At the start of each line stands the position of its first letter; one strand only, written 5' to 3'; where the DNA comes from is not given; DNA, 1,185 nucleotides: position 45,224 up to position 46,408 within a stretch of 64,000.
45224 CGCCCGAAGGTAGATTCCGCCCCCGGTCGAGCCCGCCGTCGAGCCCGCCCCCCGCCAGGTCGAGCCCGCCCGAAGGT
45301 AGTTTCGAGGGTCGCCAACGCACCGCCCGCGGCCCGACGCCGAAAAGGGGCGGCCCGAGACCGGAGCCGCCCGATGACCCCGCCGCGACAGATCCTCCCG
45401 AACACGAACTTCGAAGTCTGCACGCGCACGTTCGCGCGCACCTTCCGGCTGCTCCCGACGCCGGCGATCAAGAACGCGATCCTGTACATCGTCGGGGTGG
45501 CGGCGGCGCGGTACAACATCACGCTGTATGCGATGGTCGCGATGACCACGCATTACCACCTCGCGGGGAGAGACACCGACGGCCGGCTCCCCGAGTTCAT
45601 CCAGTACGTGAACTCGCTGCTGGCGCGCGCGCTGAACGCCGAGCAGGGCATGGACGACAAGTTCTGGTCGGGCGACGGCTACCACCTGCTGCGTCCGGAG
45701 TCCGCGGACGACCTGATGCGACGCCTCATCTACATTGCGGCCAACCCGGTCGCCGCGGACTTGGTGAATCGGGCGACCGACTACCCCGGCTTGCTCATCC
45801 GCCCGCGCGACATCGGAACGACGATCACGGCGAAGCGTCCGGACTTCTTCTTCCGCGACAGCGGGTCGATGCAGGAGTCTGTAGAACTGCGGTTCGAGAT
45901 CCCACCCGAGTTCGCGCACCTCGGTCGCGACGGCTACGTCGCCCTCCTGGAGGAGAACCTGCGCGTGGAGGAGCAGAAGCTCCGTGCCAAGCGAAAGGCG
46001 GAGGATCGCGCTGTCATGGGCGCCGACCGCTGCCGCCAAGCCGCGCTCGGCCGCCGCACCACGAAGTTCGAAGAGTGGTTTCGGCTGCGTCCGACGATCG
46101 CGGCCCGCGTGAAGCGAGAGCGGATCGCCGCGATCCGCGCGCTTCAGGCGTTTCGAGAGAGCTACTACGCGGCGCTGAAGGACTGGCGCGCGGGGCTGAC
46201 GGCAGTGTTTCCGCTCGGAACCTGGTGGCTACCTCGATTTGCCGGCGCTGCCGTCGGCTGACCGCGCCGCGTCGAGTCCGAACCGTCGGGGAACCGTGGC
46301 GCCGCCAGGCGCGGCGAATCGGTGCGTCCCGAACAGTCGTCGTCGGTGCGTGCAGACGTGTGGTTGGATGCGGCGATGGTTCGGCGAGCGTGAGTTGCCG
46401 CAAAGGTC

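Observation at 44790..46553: REPtron-like locus: RAYT-like Y1 transposase bracketed by inward-facing arrays of a GTAG-containing motif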

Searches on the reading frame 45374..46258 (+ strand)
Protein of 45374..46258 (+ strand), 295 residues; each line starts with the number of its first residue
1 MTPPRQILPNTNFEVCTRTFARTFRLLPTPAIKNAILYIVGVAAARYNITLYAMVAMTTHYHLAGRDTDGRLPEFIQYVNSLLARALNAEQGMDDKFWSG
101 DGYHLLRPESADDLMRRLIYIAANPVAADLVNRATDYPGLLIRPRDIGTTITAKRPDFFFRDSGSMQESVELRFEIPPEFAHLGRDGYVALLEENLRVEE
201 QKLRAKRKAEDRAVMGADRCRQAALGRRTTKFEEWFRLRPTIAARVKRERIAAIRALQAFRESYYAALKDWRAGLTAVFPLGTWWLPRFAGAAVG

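Call 5: search_protein_families(library=pfam, proteins=[window:45374-46258:+], max_evalue=1)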
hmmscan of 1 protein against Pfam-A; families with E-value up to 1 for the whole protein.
window:45374-46258:+ (295 aa): 3 families
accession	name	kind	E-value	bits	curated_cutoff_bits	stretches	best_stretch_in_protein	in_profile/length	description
PF01797.21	Y1_Tnp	-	0.029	15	23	1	32-99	24-98/121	Transposase IS200 like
PF12323.14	HTH_OrfB_IS605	-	0.13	12.2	21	1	21-51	5-35/47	Helix-turn-helix domain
PF25779.1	Tubulin-bind_CPAP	-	0.16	12.8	22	1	190-211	20-42/66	CPAP, tubulin-binding region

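Call 6: search_protein_families(library=ncbifam, proteins=[window:45374-46258:+], max_evalue=1)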
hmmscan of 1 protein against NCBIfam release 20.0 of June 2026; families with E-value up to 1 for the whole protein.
window:45374-46258:+ (295 aa): 1 family
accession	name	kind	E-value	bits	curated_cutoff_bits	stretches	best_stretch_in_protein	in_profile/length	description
NF047646.1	REP_Tyr_transpos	equivalog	1.5e-10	41.1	80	1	35-138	33-144/146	REP-associated tyrosine transposase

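Call 10: find_homologous_proteins(query=window:45374-46258:+)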
Query window:45374-46258:+ (295 aa): 47 proteins with E <= 0.001 among 5978 candidates.
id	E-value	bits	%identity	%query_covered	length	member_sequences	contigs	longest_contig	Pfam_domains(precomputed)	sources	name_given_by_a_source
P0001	8.2e-189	644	97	100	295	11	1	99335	-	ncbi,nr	ncbi:MAG: hypothetical protein H6699_05830 [Myxococcales bacterium]|nr:hypothetical protein [Myxococ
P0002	8.2e-176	601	90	98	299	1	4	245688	-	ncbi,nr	ncbi:MAG: hypothetical protein H6698_04650 [Myxococcales bacterium]|nr:hypothetical protein [Myxococ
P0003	1.9e-131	456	69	100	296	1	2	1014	-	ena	-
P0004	4.4e-129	448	66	100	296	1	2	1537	-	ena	-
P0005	6.9e-127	441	65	100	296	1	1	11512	-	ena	-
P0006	3.3e-126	438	66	100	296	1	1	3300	-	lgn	-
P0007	1.8e-123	429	65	100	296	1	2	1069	-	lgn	-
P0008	1.5e-112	394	59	99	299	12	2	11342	-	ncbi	-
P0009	2.2e-112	393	60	100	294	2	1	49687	-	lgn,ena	-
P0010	2.1e-110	387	59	100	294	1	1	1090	-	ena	-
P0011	1.5e-109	384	62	94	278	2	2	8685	-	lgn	-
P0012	1.4e-108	381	58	99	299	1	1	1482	-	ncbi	-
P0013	5.0e-105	369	57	100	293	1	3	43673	-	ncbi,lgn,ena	-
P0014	1.4e-104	367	55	100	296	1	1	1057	-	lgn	-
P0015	1.3e-103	364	57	99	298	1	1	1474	-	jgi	jgi:hypothetical protein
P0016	9.7e-100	352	54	99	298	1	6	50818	-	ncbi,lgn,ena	-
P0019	3.0e-98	347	56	97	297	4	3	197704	-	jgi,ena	-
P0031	5.1e-80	287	45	100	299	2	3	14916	-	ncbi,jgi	ncbi:MAG: hypothetical protein ACJAYU_002781 [Bradymonadia bacterium]|jgi:hypothetical protein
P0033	6.9e-77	277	44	100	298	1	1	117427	-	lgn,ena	-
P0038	2.8e-44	170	35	94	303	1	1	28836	-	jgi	jgi:putative transposase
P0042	6.5e-35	139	35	96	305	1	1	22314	-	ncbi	ncbi:MAG: transposase [Planctomycetota bacterium]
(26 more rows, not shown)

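Call 14: find_encoding_contigs(protein=P0002, flank=3000, max_places=4)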
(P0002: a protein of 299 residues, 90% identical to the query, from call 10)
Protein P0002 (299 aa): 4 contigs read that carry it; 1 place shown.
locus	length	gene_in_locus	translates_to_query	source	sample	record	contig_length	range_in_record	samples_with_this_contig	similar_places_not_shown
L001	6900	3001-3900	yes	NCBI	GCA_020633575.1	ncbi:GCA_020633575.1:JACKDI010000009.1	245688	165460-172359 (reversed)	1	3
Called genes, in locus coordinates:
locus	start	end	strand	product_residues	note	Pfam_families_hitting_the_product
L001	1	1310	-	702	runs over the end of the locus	PF02092:tRNA_synt_2f, PF05746:DALR_1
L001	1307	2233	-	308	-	PF02091:tRNA-synt_2e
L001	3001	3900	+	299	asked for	-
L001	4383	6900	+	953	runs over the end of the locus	PF00133:tRNA-synt_1, PF09334:tRNA-synt_1g, PF08264:Anticodon_1, PF06827:zf-FPG_IleRS (weak)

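Call 15: find_encoding_contigs(protein=P0001, flank=3000, max_places=4)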
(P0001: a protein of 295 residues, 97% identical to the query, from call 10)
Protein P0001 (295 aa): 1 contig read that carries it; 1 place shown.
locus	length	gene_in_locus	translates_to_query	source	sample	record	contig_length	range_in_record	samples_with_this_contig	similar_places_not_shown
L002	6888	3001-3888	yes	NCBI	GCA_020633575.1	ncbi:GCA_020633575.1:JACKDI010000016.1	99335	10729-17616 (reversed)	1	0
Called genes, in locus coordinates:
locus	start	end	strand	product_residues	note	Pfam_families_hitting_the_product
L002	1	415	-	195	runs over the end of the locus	PF19502:DUF6036 (faint)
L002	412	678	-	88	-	-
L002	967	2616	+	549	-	-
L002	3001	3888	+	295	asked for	-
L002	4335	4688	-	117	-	PF02452:PemK_toxin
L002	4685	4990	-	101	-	-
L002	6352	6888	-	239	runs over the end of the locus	PF07591:PT-HINT, PF14021:TNT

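Call 23: find_encoding_contigs(protein=P0009, flank=4000, max_places=3)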
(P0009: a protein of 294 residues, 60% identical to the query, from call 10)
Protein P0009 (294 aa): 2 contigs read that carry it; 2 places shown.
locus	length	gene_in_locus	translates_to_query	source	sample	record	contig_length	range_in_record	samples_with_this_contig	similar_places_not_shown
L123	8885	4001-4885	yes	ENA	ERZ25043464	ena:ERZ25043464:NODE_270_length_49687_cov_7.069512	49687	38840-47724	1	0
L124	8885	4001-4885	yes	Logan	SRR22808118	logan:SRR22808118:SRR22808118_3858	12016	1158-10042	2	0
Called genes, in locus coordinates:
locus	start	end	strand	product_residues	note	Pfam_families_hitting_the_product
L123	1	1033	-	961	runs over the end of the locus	PF03130:HEAT_PBS (faint), PF02985:HEAT (faint), PF13646:HEAT_2, PF00437:T2SSE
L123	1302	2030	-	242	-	PF13409:GST_N_2, PF13417:GST_N_3, PF17172:GST_N_4, PF22119:GST_C_8 (weak), PF13410:GST_C_2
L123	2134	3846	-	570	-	PF00999:Na_H_Exchanger, PF02080:TrkA_C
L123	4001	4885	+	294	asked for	-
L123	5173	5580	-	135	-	PF00383:dCMP_cyt_deam_1, PF08211:dCMP_cyt_deam_2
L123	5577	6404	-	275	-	PF01048:PNP_UDP_1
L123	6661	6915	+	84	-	-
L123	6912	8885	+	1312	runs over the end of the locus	?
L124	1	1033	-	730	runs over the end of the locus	?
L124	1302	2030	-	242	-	PF13409:GST_N_2, PF13417:GST_N_3, PF17172:GST_N_4, PF22119:GST_C_8 (weak), PF13410:GST_C_2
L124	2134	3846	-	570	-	PF00999:Na_H_Exchanger, PF02080:TrkA_C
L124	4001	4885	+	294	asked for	-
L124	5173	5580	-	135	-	PF00383:dCMP_cyt_deam_1, PF08211:dCMP_cyt_deam_2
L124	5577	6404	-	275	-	PF01048:PNP_UDP_1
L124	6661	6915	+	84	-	-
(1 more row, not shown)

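Call 24: find_encoding_contigs(protein=P0016, flank=4000, max_places=3)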
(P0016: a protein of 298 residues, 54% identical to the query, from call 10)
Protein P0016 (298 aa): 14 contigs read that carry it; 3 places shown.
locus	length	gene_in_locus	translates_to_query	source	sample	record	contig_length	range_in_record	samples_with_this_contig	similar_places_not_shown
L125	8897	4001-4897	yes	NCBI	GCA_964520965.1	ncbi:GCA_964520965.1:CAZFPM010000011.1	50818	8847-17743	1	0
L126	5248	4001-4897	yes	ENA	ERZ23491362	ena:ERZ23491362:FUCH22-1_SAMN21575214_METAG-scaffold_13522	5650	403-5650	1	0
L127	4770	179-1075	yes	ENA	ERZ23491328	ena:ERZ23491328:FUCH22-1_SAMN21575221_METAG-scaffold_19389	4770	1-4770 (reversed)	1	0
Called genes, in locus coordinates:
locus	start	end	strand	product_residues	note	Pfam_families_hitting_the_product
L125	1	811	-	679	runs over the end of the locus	PF13534:Fer4_17 (faint), PF13183:Fer4_8 (weak)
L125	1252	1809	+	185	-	PF14907:NTP_transf_5 (weak)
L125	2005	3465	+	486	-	PF01637:ATPase_2, PF13401:AAA_22 (weak)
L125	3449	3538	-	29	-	-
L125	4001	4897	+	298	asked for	-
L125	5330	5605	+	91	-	-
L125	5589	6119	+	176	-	PF00583:Acetyltransf_1, PF13673:Acetyltransf_10, PF13508:Acetyltransf_7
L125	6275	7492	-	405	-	-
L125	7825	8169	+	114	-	-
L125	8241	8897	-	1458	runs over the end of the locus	-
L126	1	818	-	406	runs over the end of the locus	?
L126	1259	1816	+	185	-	PF14907:NTP_transf_5 (weak)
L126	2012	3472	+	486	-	PF01637:ATPase_2, PF13401:AAA_22 (weak)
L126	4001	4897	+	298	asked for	-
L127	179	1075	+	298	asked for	-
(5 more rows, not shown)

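Call 25: find_encoding_contigs(protein=P0033, flank=4000, max_places=3)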
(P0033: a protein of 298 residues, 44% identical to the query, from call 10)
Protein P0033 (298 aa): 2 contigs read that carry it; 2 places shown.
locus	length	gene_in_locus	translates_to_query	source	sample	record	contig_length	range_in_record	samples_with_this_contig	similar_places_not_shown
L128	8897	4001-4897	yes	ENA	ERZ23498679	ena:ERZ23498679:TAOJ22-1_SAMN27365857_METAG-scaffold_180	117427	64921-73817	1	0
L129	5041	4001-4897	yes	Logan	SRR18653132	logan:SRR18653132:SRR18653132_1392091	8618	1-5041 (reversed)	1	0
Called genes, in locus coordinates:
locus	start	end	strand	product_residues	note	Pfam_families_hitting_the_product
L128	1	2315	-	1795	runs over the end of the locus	PF26549:Tricorn_N (faint)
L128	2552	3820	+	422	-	PF08242:Methyltransf_12 (faint), PF08241:Methyltransf_11 (faint), PF05175:MTS, PF13847:Methyltransf_31, PF13649:Methyltransf_25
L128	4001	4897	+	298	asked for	-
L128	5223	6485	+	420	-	PF01266:DAO (faint), PF01593:Amino_oxidase, PF13450:NAD_binding_8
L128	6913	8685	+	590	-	PF01266:DAO (faint), PF01494:FAD_binding_3, PF13450:NAD_binding_8 (weak), PF04820:Trp_halogenase (weak)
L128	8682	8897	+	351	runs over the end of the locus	PF08100:Dimerisation, PF12840:HTH_20 (weak), PF25213:HVO_A0261_N (weak), PF00891:Methyltransf_2, PF13489:Methyltransf_23 (weak), PF05175:MTS (faint), PF08242:Methyltransf_12, PF13649:Methyltransf_25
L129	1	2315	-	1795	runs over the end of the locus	PF26549:Tricorn_N (faint)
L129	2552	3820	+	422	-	PF08242:Methyltransf_12 (faint), PF08241:Methyltransf_11 (faint), PF05175:MTS, PF13847:Methyltransf_31, PF13649:Methyltransf_25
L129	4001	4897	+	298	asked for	-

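Call 36: search_solved_structures(query=A1, max_evalue=1, show_alignments=2)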
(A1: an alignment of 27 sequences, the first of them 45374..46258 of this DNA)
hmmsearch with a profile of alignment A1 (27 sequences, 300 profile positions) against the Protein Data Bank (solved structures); distinct sequences matched with E-value up to 1: 6.
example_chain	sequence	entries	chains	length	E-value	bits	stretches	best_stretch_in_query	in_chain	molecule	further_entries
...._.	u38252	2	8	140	0.002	20.4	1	40-101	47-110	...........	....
2xo6_A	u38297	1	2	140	0.0021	20.4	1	40-101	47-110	TRANSPOSASE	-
2xma_A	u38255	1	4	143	0.0021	20.4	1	40-101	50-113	TRANSPOSASE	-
4er8_A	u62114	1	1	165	0.0056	19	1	7-139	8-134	TnpArep for protein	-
7r81_Z2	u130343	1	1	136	0.7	12.1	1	172-227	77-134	40S ribosomal protein S24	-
9bh5_CF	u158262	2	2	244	0.92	11.7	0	224-271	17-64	Large ribosomal subunit protein uL30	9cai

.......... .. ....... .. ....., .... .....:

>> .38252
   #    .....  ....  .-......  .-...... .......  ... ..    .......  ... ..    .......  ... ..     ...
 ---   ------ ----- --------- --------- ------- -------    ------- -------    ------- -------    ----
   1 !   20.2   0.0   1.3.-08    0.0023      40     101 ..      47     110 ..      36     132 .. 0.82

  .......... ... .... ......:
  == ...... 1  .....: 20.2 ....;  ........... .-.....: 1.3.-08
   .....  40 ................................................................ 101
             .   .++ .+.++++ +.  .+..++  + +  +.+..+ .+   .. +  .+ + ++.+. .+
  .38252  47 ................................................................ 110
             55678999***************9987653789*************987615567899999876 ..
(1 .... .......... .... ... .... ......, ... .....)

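Call 46: predict_structure(alignment_id=A1)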
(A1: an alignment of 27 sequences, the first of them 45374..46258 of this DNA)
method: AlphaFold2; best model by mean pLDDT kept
length: 295 residues; sequences in the alignment: 27
mean_pLDDT: 92.5   pTM: 0.89
mean pLDDT of the five models: 92.5, 90.7, 89.7, 88.6, 87.9
residues with pLDDT >= 90: 242; 70-90: 39; 50-70: 12; < 50: 2
segments of 3 or more residues with pLDDT < 50: none
pLDDT, mean of each block of 10 residues (from residue 1): 79 95 96 98 98 98 97 95 97 92 90 97 97 97 98 96 92 98 98 98 97 96 92 60 89 91 93 90 82 69
secondary structure, 60 per line:
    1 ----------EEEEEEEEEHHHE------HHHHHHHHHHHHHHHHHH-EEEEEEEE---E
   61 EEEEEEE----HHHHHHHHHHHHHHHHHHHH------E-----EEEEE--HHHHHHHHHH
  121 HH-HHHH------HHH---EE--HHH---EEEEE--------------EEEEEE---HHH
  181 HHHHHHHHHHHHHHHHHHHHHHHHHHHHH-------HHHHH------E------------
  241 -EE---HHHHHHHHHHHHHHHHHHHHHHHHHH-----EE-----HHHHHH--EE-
elements in order: E11-19 H30-47 E49-56 E60-67 H72-91 E104-108 H111-122 H124-127 E150-154 E169-174 H178-209 H217-221 H247-272 H285-290

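Call 53: fold_search(model_id=the predicted structure, library=pdb)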
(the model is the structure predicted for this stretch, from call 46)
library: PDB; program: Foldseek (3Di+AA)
matches with E <= 10: 1281; with E <= 0.001: 20
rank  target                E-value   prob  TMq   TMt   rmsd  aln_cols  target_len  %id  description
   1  4er8_A                1.7e-06  1.00  0.41  0.71   2.5       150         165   17  Structure of the REP associates tyrosine transposase bound to a REP hairpin (released 2012-08-15)
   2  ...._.                3.9e-05  1.00  0.31  0.67   7.8       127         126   17  Deinococcus radiodurans ISDra2 Transposase Left end DNA complex (released 2010-10-13)
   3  2xma_E                6.3e-05  1.00  0.30  0.60   9.3       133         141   16  DEINOCOCCUS RADIODURANS ISDRA2 TRANSPOSASE RIGHT END DNA COMPLEX (released 2010-10-13)
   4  2xma_A                9.1e-05  1.00  0.31  0.61   7.6       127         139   17  DEINOCOCCUS RADIODURANS ISDRA2 TRANSPOSASE RIGHT END DNA COMPLEX (released 2010-10-13)
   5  2fyx_A                9.6e-05  1.00  0.28  0.59   6.8       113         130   18  Crystal structure of a putative transposase (dr_0177) from deinococcus radiodurans r1 at 1.90 A resolution (released 2006-02-21)
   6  2xma_B                1.2e-04  1.00  0.30  0.62   8.8       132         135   17  DEINOCOCCUS RADIODURANS ISDRA2 TRANSPOSASE RIGHT END DNA COMPLEX (released 2010-10-13)
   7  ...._C                1.2e-04  1.00  0.31  0.65   7.7       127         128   18  Deinococcus radiodurans ISDra2 Transposase Left end DNA complex (released 2010-10-13)
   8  2xo6_D                1.4e-04  1.00  0.31  0.65   7.6       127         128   18  DEINOCOCCUS RADIODURANS ISDRA2 TRANSPOSASE Y132F MUTANT COMPLEXED WITH LEFT END RECOGNITION AND CLEAVAGE SITE (released 2010-10-13)
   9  5xox_A                1.6e-04  1.00  0.31  0.38   5.3       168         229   12  Crystal structure of tRNA(His) guanylyltranserase from Saccharomyces cerevisiae (released 2017-07-12)
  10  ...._D                2.2e-04  1.00  0.30  0.63   5.1       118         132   18  DEINOCOCCUS RADIODURANS ISDRA2 TRANSPOSASE COMPLEXED WITH LEFT END RECOGNITION AND CLEAVAGE SITE AND ZN (released 2010-10-13)
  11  2vjv_A                2.4e-04  1.00  0.30  0.66   2.1       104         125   14  Crystal structure of the IS608 transposase in complex with left end 26-mer DNA hairpin and a 6-mer DNA representing th (released 2008-02-19)
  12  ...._D                2.5e-04  1.00  0.30  0.64   5.4       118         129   17  Deinococcus radiodurans ISDra2 Transposase Left end DNA complex (released 2010-10-13)
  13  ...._B                2.8e-04  1.00  0.30  0.63   6.4       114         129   18  Deinococcus radiodurans ISDra2 Transposase Left end DNA complex (released 2010-10-13)
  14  2xo6_A                3.6e-04  1.00  0.31  0.63   5.2       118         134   17  DEINOCOCCUS RADIODURANS ISDRA2 TRANSPOSASE Y132F MUTANT COMPLEXED WITH LEFT END RECOGNITION AND CLEAVAGE SITE (released 2010-10-13)
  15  2a6m_A                6.2e-04  1.00  0.29  0.63   2.3       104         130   15  Crystal Structure of the ISHp608 Transposase (released 2005-10-25)
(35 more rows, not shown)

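Call 54: search_protein_representatives(alignment_id=A1)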
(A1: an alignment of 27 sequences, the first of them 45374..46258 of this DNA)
Query: 27 sequences, 300 profile positions. Proteins with E-value up to 0.001 (for the whole library): 23172; up to 1e-10: 6296; up to 1e-30: 1675. The best 150 are listed.
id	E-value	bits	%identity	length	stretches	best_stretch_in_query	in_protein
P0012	1.0e-129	448.3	-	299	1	1-299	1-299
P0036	3.1e-127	440.1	-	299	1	1-300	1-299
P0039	2.9e-106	371.3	-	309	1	1-299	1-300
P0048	1.7e-104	365.5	-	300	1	1-297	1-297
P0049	7.4e-103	360.1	-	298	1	1-297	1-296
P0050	1.2e-101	356.1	-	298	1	1-299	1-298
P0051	6.1e-101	353.8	-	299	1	2-297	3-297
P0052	7.3e-100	350.3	-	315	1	2-299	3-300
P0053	1.5e-99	349.3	-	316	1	1-297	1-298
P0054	7.5e-99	347.0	-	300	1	1-299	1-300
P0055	1.5e-98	346.0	-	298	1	1-296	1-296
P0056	1.6e-98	345.9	-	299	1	1-297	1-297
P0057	5.3e-97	340.9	-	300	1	4-299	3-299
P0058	5.9e-97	340.7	-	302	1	1-292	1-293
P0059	6.0e-97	340.7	-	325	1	1-299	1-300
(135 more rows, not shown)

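Call 56: search_protein_families(library=pfam, alignment_id=A2, max_evalue=0.01)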
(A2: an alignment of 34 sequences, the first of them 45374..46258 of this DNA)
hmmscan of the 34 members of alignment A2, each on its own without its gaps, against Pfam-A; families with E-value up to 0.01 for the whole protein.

A. member 1, window:45374-46258:+ (295 aa): 0 families

B. families by the number of members that match (of 34 scanned): 3 families
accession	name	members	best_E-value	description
PF01797.21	Y1_Tnp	18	6.2e-07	Transposase IS200 like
PF25813.1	zf_VAL1_N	1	0.0037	VAL1-like, N-terminal zinc finger domain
PF12995.12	DUF3879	1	0.0095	Domain of unknown function, E. rectale Gene description (DUF3879)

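Call 57: search_protein_families(library=ncbifam, alignment_id=A2, max_evalue=0.01)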
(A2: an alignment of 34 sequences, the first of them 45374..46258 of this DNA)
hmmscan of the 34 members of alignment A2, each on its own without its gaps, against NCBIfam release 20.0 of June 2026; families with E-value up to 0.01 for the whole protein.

A. member 1, window:45374-46258:+ (295 aa): 1 family
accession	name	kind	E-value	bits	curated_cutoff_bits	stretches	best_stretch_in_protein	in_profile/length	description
NF047646.1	REP_Tyr_transpos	equivalog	1.5e-10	41.1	80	1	35-138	33-144/146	REP-associated tyrosine transposase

B. families by the number of members that match (of 34 scanned): 2 families
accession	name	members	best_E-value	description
NF047646.1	REP_Tyr_transpos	34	2.8e-21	REP-associated tyrosine transposase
NF033573.1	transpos_IS200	3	0.00026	IS200/IS605 family transposase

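Call 60: list_cluster_members(proteins=[P0001, P0002, P0008])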
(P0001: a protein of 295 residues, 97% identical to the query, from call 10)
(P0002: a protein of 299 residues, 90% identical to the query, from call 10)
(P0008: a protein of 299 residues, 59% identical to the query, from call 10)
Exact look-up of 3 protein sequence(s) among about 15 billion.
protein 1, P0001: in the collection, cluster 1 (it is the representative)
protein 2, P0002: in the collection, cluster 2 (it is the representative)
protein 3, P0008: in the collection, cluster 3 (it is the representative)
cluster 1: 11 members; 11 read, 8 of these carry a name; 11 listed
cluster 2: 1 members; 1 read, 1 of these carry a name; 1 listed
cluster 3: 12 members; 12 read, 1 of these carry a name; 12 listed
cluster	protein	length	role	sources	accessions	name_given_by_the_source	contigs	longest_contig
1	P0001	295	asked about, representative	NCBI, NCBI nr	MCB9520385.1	MAG: hypothetical protein H6699_05830 [Myxococcales bacterium] | hypothetical protein [Myxococcales bacterium]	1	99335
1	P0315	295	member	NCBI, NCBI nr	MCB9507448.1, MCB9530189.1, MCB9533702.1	MAG: hypothetical protein H6698_05215 [Myxococcales bacterium] | hypothetical protein [Myxococcales bacterium]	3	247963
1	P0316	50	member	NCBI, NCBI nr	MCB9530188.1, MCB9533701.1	MAG: hypothetical protein H6698_05210 [Myxococcales bacterium] | hypothetical protein [Myxococcales bacterium]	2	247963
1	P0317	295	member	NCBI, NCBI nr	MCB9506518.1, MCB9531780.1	MAG: hypothetical protein H6700_08455 [Myxococcales bacterium] | hypothetical protein [Myxococcales bacterium]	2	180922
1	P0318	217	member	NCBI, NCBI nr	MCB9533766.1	MAG: hypothetical protein H6698_05540 [Myxococcales bacterium] | hypothetical protein [Myxococcales bacterium]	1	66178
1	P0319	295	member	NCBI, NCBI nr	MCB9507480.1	MAG: hypothetical protein H6697_07410 [Myxococcales bacterium] | hypothetical protein [Myxococcales bacterium]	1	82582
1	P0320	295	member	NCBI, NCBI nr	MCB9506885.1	MAG: hypothetical protein H6697_04345 [Myxococcales bacterium] | hypothetical protein [Myxococcales bacterium]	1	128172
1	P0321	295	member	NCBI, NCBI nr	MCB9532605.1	MAG: hypothetical protein H6700_12630 [Myxococcales bacterium] | hypothetical protein [Myxococcales bacterium]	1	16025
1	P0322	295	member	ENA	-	-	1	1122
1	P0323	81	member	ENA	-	-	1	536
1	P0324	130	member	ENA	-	-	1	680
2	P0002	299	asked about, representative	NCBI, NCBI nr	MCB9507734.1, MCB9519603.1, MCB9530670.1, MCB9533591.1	MAG: hypothetical protein H6698_04650 [Myxococcales bacterium] | hypothetical protein [Myxococcales bacterium]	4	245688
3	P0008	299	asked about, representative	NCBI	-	-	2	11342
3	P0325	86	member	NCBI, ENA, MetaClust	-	\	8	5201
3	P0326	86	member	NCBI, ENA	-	-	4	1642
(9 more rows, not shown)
